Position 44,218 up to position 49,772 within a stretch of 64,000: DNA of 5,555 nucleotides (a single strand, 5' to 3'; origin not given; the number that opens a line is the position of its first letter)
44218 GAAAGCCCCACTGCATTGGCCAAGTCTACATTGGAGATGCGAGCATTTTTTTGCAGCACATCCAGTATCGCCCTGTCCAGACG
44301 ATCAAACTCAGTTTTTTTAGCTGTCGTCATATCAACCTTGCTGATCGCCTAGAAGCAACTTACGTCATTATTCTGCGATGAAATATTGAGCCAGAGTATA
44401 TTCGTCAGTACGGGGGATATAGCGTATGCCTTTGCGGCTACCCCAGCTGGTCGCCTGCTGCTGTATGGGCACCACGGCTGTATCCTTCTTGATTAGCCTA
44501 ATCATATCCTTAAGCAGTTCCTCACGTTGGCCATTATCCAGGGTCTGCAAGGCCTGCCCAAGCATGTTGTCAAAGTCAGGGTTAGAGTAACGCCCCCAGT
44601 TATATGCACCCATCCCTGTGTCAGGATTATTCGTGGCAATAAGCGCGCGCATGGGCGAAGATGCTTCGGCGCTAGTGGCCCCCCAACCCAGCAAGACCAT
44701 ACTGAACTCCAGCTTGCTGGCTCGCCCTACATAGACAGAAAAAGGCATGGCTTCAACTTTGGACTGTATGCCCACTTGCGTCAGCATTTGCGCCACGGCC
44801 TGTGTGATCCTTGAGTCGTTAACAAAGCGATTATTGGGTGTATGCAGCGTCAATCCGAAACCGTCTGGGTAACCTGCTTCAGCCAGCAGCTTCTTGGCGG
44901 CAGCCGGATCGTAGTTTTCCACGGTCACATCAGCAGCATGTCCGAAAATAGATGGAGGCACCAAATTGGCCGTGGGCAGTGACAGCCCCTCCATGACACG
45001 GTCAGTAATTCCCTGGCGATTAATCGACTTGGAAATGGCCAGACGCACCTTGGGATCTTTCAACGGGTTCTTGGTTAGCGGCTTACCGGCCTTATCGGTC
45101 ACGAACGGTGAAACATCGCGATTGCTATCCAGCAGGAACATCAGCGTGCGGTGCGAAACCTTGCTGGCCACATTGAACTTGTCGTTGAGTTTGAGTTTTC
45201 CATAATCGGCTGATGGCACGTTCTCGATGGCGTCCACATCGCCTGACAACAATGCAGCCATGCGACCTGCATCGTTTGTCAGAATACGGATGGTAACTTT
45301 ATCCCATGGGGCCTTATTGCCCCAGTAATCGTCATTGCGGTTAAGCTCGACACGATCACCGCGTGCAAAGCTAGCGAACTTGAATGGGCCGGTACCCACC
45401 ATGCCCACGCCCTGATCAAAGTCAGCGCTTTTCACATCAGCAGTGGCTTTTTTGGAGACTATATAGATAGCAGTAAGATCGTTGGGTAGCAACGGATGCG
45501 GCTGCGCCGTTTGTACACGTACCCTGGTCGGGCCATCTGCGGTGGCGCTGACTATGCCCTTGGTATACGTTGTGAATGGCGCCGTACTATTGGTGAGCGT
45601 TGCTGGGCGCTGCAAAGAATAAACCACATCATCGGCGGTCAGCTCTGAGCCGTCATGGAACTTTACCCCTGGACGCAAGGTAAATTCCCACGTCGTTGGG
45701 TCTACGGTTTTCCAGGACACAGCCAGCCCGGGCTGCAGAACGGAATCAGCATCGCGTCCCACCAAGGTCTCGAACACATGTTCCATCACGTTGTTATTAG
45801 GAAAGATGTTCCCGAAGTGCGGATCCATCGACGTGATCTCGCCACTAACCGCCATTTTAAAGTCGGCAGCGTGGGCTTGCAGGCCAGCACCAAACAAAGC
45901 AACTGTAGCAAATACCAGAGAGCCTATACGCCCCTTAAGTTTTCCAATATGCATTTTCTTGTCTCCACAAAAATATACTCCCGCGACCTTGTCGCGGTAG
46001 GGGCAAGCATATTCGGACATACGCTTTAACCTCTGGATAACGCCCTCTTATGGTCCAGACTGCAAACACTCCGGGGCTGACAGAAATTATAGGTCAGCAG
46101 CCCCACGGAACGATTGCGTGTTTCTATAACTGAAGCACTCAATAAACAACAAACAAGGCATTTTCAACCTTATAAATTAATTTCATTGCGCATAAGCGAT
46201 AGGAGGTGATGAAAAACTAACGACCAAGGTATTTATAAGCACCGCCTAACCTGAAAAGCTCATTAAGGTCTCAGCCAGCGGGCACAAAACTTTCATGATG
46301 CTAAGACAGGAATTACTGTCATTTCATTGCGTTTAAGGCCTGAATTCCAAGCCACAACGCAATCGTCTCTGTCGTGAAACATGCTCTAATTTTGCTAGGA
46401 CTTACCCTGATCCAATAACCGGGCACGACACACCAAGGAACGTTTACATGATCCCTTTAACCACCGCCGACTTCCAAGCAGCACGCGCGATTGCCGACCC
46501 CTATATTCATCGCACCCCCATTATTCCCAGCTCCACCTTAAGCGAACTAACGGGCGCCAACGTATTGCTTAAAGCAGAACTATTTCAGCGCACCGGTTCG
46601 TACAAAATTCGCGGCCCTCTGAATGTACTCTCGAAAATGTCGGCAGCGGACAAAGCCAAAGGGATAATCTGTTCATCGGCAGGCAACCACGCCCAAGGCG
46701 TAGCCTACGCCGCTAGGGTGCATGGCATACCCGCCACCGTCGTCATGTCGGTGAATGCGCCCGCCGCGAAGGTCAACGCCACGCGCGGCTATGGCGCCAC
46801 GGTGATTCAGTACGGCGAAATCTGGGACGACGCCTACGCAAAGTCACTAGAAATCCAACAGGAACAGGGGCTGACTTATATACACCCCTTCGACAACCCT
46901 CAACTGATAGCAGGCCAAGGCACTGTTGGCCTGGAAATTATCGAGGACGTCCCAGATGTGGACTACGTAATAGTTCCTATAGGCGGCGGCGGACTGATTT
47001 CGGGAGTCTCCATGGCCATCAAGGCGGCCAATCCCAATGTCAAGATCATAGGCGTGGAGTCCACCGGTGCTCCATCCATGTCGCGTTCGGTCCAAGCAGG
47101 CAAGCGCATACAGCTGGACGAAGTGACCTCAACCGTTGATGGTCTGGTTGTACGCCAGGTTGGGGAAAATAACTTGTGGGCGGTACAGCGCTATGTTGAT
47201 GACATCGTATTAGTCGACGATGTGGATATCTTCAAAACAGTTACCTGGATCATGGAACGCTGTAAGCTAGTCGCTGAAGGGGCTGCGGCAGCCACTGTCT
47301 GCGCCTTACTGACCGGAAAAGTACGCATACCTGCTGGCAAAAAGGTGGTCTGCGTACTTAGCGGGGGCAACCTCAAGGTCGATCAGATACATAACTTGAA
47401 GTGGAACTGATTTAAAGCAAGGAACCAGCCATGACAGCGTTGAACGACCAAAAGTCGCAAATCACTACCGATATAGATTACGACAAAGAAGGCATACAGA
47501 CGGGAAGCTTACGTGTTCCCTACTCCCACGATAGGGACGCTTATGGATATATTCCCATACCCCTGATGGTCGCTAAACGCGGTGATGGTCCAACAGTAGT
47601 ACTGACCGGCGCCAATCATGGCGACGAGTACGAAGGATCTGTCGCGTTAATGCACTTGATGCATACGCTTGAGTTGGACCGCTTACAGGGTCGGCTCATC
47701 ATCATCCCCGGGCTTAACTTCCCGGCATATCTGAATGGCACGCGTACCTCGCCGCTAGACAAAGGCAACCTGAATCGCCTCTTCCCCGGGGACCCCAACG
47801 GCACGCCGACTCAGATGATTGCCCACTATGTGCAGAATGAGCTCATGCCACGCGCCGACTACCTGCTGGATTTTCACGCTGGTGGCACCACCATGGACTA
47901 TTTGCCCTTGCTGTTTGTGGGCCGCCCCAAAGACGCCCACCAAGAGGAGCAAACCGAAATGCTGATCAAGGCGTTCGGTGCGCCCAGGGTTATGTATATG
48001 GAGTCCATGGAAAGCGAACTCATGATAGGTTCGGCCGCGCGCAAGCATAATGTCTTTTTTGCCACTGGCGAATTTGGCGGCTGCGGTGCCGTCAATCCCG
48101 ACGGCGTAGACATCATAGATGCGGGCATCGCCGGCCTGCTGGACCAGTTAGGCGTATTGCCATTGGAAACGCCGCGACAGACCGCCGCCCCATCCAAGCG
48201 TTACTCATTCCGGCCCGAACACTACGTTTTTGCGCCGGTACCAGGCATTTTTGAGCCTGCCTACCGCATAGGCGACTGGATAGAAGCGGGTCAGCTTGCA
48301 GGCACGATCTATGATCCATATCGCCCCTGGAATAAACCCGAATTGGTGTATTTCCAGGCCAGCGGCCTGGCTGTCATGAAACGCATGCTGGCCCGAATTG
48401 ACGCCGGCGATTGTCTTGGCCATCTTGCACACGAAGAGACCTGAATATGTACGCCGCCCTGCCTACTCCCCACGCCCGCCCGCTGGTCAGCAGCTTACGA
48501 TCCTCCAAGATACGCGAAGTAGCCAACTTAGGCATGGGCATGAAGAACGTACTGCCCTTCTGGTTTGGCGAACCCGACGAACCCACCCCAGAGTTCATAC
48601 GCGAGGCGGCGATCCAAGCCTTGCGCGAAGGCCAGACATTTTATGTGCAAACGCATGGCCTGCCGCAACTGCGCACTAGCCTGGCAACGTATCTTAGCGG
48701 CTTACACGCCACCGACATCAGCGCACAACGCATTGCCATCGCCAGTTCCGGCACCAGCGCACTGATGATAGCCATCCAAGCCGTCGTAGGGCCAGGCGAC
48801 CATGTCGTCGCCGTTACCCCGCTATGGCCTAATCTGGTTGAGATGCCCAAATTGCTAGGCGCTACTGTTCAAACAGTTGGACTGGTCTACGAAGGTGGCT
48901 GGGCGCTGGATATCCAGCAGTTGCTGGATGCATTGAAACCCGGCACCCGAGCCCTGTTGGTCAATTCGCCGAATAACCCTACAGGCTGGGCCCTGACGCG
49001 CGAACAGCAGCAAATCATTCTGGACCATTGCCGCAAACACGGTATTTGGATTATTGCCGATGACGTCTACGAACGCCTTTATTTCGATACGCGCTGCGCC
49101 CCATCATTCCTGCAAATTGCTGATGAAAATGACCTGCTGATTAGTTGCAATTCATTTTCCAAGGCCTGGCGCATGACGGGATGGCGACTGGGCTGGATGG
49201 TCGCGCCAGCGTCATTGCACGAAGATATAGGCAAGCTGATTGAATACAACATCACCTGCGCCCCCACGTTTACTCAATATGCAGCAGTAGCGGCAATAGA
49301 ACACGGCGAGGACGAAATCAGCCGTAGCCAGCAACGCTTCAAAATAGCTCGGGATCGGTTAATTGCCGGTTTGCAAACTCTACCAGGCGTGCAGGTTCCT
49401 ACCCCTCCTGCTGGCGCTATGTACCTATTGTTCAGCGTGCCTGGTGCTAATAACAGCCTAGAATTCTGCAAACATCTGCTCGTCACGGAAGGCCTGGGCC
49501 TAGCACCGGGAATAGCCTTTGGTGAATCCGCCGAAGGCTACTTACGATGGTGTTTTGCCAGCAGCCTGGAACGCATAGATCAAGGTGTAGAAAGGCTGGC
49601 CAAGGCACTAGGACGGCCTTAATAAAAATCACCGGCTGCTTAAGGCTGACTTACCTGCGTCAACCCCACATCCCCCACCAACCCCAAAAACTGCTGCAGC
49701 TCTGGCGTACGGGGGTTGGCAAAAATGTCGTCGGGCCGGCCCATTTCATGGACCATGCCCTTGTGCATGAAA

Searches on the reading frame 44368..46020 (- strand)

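Call 78: search_protein_families(library=pfam, proteins=[window:44368-46020:-], max_evalue=0.00001)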
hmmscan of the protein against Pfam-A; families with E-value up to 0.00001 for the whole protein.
window:44368-46020:- (550 aa): 1 family
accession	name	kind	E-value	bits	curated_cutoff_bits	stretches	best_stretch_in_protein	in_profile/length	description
PF00496.27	SBP_bac_5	-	5.2e-90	302.6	32.4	1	95-463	2-363/368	Bacterial extracellular solute-binding proteins, family 5 Middle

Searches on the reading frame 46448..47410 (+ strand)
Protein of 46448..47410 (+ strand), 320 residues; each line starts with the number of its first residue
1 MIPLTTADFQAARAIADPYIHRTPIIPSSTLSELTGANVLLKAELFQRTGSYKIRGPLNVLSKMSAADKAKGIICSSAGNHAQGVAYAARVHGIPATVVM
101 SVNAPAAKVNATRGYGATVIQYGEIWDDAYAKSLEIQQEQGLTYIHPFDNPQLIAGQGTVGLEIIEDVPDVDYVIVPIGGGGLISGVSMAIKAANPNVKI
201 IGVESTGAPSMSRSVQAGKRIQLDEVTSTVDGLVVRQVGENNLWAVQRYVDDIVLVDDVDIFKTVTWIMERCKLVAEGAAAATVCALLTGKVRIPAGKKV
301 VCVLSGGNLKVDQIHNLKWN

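Call 78: search_protein_families(library=pfam, proteins=[window:46448-47410:+], max_evalue=0.00001)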
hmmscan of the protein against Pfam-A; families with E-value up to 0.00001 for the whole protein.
window:46448-47410:+ (320 aa): 1 family
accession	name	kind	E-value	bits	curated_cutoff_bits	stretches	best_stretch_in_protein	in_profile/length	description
PF00291.31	PALP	-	1.3e-84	284.5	35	1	18-306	3-295/295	Pyridoxal-phosphate dependent enzyme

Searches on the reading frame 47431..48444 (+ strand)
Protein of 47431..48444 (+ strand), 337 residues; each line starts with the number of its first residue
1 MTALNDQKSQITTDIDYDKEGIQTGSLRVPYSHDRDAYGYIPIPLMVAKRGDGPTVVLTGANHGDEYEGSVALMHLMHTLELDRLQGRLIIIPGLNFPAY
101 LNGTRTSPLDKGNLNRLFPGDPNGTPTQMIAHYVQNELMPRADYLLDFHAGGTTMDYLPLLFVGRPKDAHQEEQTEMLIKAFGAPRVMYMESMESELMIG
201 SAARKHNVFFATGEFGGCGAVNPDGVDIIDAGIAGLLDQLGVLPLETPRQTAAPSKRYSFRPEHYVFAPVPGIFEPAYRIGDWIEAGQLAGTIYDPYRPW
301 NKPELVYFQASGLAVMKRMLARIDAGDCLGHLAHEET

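Call 78: search_protein_families(library=pfam, proteins=[window:47431-48444:+], max_evalue=0.00001)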
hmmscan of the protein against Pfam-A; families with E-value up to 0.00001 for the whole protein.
window:47431-48444:+ (337 aa): 1 family
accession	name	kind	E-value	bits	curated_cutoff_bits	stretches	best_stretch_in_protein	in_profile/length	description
PF24827.1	AstE_AspA_cat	-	1.9e-37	129.1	25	1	52-239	1-191/192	Succinylglutamate desuccinylase/Aspartoacylase catalytic domain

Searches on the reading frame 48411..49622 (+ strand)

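Call 78: search_protein_families(library=pfam, proteins=[window:48411-49622:+], max_evalue=0.00001)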
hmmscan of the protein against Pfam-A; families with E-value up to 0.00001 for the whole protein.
window:48411-49622:+ (403 aa): 2 families
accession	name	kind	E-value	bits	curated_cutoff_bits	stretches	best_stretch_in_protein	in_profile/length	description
PF00155.27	Aminotran_1_2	-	6.6e-58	197.1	19.7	1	48-396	4-361/361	Aminotransferase class I and II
PF01053.26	Cys_Met_Meta_PP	-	3.7e-07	29.5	27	1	104-220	66-176/381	Cys/Met metabolism PLP-dependent enzyme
